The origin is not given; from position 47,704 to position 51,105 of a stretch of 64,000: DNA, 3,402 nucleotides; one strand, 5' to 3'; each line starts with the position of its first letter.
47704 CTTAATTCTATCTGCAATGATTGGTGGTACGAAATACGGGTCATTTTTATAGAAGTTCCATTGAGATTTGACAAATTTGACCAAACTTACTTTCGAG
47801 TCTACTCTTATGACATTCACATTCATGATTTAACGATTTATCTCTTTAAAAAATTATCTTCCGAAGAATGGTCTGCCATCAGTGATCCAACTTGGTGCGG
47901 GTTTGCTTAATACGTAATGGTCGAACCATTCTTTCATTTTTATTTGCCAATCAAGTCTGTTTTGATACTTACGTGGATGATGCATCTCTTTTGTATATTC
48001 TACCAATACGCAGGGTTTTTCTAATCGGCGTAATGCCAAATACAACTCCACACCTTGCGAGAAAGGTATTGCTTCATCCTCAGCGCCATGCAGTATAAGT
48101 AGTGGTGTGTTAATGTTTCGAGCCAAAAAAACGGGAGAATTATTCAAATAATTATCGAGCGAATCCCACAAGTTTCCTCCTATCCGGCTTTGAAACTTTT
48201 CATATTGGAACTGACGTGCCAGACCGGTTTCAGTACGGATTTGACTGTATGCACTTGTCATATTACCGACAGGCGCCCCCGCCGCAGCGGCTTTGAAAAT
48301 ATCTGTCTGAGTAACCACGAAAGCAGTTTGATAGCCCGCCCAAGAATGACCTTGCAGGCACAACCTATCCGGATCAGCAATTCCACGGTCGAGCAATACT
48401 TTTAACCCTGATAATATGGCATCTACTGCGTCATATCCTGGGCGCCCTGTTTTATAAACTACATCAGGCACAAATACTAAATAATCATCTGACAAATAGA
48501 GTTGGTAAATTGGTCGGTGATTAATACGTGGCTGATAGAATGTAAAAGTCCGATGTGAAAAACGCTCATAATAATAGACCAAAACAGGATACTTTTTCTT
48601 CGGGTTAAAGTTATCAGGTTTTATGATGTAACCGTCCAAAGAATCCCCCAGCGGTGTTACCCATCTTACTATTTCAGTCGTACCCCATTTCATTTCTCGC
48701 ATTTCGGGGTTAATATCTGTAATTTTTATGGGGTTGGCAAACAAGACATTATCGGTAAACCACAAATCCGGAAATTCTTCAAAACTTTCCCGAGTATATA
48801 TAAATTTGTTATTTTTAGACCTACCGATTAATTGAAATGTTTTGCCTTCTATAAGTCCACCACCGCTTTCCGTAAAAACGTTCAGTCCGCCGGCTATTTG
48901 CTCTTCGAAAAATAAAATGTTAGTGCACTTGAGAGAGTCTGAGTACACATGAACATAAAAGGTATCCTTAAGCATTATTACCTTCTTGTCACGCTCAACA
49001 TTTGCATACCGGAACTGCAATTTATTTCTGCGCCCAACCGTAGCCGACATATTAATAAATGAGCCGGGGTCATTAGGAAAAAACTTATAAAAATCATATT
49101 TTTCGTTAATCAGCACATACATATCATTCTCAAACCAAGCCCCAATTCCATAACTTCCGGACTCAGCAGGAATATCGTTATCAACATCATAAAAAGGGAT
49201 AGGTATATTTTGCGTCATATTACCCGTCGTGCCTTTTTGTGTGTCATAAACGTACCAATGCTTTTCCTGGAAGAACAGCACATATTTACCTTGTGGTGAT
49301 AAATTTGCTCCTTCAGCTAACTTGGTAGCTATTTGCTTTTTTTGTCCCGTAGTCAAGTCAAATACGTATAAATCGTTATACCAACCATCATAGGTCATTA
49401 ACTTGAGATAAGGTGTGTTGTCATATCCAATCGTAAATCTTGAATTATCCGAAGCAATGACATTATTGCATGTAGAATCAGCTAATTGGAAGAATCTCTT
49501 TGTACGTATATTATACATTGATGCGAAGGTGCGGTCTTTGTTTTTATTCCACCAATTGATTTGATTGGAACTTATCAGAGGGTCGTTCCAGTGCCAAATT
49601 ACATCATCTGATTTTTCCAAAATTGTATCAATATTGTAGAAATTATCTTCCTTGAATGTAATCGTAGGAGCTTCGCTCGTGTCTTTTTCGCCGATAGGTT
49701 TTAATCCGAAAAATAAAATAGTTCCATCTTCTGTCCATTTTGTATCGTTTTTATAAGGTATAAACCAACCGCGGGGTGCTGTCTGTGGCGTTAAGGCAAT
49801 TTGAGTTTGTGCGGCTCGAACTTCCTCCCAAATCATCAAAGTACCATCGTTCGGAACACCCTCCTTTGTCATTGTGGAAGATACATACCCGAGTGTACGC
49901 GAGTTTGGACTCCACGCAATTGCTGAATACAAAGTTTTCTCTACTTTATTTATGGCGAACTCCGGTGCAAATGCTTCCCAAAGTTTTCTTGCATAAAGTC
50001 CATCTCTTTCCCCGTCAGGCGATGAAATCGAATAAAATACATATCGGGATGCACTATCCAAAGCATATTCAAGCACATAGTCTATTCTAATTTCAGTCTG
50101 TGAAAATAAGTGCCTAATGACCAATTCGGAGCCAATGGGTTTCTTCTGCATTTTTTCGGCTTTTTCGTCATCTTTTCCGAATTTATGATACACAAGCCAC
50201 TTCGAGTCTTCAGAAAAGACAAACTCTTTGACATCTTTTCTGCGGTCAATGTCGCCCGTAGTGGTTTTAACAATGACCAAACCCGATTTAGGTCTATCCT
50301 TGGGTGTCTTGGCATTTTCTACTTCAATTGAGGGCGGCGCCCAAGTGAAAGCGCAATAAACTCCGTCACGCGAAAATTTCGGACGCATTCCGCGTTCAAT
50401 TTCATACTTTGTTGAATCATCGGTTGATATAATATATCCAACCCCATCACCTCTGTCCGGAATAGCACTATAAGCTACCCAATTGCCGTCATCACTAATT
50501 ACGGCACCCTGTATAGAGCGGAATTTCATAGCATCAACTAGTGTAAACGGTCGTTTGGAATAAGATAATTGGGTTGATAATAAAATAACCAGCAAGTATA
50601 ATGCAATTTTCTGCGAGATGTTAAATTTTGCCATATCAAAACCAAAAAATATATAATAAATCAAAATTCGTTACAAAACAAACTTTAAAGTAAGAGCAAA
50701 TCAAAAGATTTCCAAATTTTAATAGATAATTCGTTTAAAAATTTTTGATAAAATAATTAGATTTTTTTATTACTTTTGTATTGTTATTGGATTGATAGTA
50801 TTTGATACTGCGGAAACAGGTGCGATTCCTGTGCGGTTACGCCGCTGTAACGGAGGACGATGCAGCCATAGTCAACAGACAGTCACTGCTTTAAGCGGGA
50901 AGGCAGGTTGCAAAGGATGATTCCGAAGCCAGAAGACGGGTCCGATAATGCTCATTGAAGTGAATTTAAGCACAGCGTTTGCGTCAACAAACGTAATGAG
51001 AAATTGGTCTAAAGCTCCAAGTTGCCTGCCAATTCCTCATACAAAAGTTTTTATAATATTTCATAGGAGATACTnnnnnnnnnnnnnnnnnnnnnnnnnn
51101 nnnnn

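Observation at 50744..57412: Cobalamin riboswitch in front of a TonB-receptor operon whose accessory proteins are T9SS cargo: candidate undescribed corrinoid-capture system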

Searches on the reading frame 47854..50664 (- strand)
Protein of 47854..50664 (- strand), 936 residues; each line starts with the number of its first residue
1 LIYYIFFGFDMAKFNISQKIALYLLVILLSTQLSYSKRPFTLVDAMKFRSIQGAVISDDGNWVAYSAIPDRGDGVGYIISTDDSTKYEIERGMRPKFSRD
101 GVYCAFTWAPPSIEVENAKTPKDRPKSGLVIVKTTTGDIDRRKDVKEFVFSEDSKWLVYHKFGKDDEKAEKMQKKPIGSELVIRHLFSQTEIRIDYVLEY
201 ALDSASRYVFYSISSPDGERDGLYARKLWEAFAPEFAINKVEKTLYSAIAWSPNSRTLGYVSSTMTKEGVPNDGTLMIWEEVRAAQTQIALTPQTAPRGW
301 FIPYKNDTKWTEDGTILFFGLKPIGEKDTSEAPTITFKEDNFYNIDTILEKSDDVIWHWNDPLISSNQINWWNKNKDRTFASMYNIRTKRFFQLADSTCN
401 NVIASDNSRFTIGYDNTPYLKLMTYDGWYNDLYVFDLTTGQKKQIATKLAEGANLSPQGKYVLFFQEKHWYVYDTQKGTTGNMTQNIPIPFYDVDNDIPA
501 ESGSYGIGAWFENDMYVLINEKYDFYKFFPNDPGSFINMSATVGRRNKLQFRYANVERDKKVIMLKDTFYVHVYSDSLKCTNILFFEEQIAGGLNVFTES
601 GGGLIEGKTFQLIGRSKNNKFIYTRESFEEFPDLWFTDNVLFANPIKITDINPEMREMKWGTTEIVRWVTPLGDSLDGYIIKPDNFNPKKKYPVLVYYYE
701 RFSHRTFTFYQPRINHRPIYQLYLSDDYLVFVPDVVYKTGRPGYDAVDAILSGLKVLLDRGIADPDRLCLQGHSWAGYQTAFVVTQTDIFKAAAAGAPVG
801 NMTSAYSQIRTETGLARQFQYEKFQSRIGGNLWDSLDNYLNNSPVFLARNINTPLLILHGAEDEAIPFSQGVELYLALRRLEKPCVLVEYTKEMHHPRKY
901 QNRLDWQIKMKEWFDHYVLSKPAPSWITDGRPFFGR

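Call 5: search_protein_families(library=pfam, proteins=[window:47854-50664:-], max_evalue=0.01)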
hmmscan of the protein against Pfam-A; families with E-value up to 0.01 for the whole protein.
window:47854-50664:- (936 aa): 2 families
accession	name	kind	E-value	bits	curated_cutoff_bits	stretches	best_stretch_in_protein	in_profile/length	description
PF00326.27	Peptidase_S9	-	2.7e-25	89.5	22.6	1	742-918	40-210/213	Prolyl oligopeptidase family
PF20434.5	BD-FAE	-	0.0003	20.8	26.8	1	820-877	157-214/215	BD-FAE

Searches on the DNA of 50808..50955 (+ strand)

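Call 54: build_rna_model(alignment_id=A4)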
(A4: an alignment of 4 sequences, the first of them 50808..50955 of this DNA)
Model R1 built from alignment A4 (4 sequences, 156 columns); structure: RNAalifold consensus.
model positions 148; base pairs 29; branch points 2; effective number of sequences 1.74; information 0.59 bits per position. Calibrated on 0.2 Mb of random sequence (short: E-values are rough).
structure used (alignment columns):
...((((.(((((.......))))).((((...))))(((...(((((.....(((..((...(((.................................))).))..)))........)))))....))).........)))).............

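Call 56: search_with_rna_model(model_id=R1, sources=[window, L001, L002, L003, L006, L007, L008, L009, L010, L011, L012, L013, L014, L015, L016, L017, L018, L019, L020, L021, L022, L023, L024, L025, L026, L027, L028, L029, L030, L031, L032, L033, L034, L035, L036, L037, L038, L039, L040, L041, L042, L043, L044, L045, L046, L047, L048, L049, L050, L051, L052, L053, L054, L055, L056, L057, L058, L059, L060, L061, L062, L063, L064, L065, L066, L067, L068, L069, L070, L071, L072, L073, L074, L075, L076, L077, L078, L079, L080, L081, L082, L083, L084, L085], max_evalue=0.01)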
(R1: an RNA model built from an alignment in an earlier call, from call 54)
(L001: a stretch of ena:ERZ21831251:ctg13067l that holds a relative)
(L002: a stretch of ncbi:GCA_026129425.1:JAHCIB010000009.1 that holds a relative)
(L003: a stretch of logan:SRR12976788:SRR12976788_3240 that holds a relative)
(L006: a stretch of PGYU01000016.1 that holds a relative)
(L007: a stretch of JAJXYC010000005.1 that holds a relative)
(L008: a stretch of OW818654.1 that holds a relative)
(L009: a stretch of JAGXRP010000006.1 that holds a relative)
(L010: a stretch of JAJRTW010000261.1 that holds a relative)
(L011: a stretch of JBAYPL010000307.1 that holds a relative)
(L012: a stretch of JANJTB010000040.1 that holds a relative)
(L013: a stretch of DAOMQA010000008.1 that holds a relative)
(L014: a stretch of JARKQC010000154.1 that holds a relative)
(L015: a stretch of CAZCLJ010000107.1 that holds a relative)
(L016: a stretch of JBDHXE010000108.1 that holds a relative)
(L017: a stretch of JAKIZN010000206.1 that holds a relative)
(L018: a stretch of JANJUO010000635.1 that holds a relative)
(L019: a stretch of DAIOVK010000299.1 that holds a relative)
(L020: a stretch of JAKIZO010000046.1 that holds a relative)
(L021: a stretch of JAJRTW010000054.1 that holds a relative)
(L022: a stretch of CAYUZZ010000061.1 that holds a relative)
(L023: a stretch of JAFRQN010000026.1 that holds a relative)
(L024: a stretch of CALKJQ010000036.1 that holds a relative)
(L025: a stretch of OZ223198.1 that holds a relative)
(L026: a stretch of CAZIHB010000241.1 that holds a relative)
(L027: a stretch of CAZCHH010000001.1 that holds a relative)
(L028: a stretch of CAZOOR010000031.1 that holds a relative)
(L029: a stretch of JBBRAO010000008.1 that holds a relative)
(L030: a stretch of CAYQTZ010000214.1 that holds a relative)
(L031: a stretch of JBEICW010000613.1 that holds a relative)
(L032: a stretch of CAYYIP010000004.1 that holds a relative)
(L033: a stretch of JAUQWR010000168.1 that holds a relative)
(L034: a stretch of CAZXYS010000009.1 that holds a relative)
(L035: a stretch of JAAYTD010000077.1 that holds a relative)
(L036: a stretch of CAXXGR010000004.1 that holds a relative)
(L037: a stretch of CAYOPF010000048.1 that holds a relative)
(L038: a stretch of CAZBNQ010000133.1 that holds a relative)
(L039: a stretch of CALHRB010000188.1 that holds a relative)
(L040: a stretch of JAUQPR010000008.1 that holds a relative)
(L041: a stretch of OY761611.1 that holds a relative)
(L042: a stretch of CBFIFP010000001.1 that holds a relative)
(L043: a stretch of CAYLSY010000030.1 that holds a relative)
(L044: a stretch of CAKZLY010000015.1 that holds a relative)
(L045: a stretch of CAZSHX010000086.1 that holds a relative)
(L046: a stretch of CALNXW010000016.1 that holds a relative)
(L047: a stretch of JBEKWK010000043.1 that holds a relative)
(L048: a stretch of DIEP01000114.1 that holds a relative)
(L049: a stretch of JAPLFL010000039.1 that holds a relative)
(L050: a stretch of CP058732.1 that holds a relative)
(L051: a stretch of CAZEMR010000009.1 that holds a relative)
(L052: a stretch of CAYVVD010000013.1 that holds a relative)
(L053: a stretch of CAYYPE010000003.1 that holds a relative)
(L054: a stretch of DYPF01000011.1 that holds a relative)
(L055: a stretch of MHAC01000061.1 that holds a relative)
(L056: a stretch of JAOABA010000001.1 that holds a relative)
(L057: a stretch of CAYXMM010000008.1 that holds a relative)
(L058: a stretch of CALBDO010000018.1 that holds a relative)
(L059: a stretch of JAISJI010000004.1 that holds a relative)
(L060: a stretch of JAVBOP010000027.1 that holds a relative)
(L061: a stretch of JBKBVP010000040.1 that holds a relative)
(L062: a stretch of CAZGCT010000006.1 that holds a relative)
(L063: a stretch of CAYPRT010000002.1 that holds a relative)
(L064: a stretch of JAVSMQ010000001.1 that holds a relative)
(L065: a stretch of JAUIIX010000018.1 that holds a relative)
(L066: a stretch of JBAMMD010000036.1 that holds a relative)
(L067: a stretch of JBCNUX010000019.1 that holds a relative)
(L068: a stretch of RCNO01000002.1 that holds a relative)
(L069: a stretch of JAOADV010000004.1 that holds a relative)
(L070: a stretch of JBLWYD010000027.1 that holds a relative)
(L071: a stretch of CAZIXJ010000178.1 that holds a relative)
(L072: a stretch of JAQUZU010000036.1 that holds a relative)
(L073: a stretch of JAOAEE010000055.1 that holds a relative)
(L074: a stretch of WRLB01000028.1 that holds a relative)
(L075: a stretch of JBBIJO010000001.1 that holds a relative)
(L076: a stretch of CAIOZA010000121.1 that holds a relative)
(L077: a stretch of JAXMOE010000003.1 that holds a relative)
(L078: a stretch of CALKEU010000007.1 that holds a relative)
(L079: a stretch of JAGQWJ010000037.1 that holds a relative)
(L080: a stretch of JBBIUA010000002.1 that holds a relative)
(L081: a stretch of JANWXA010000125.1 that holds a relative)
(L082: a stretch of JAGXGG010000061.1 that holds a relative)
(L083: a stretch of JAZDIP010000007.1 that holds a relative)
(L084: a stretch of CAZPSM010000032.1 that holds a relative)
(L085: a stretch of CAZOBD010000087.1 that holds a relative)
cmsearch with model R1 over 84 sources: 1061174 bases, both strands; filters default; matches with E-value up to 0.01: 35.
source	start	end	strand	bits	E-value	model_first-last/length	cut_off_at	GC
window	50808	50955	+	155.1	3.1e-39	1-148/148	no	0.54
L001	4340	4489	+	140.4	3.2e-35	1-148/148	no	0.54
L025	3351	3500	+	140.4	3.2e-35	1-148/148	no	0.54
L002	3169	3319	+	136.9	3e-34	1-148/148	no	0.47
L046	3297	3446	+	131.7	7.5e-33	1-148/148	no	0.53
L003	4407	4551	+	123.8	1.1e-30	1-148/148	no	0.38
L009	2359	2509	+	122.8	2e-30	1-148/148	no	0.49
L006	2301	2452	+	120.2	1.1e-29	1-148/148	no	0.49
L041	3171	3316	+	116.3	1.2e-28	1-148/148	no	0.52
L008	976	1123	+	115.9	1.5e-28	1-148/148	no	0.42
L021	3067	3218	+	111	3.2e-27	1-148/148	no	0.55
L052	3360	3505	+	111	3.2e-27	1-148/148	no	0.54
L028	3437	3580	+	109.9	6.7e-27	1-148/148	no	0.49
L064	2034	2187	+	109.2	1e-26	1-148/148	no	0.47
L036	3316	3463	+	108.5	1.5e-26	1-148/148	no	0.5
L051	3371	3522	+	108.4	1.7e-26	1-148/148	no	0.59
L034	3249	3395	+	106.2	6.8e-26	1-148/148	no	0.54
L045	2007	2167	+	103.5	3.6e-25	1-148/148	no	0.48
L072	1981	2131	+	102.4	7.1e-25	1-148/148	no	0.52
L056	3361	3515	+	99.9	3.5e-24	1-148/148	no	0.44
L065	2581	2732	+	95.9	4.4e-23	1-148/148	no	0.39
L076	2668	2811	+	95.1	7.2e-23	1-148/148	no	0.55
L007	3405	3550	+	92.7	3.2e-22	1-148/148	no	0.4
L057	2549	2702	+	91.6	6.3e-22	1-148/148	no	0.42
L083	3362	3509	+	90.7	1.1e-21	1-148/148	no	0.5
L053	3395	3549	+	89.9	1.9e-21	1-148/148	no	0.45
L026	23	168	+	88.4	4.7e-21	1-148/148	no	0.58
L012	2217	2369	+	84.7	4.8e-20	1-148/148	no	0.5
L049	3288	3447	+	79.6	1.2e-18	1-148/148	no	0.47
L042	2529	2680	+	77.6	4.2e-18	1-148/148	no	0.44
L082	16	165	+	77.2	5.5e-18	1-148/148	no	0.49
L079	1999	2150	+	72.4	1.1e-16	1-148/148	no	0.51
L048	3357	3492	+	71.2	2.4e-16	1-148/148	no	0.4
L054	3482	3647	+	67.9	1.8e-15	1-148/148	no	0.4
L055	1804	1949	+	67.4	2.6e-15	1-148/148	no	0.45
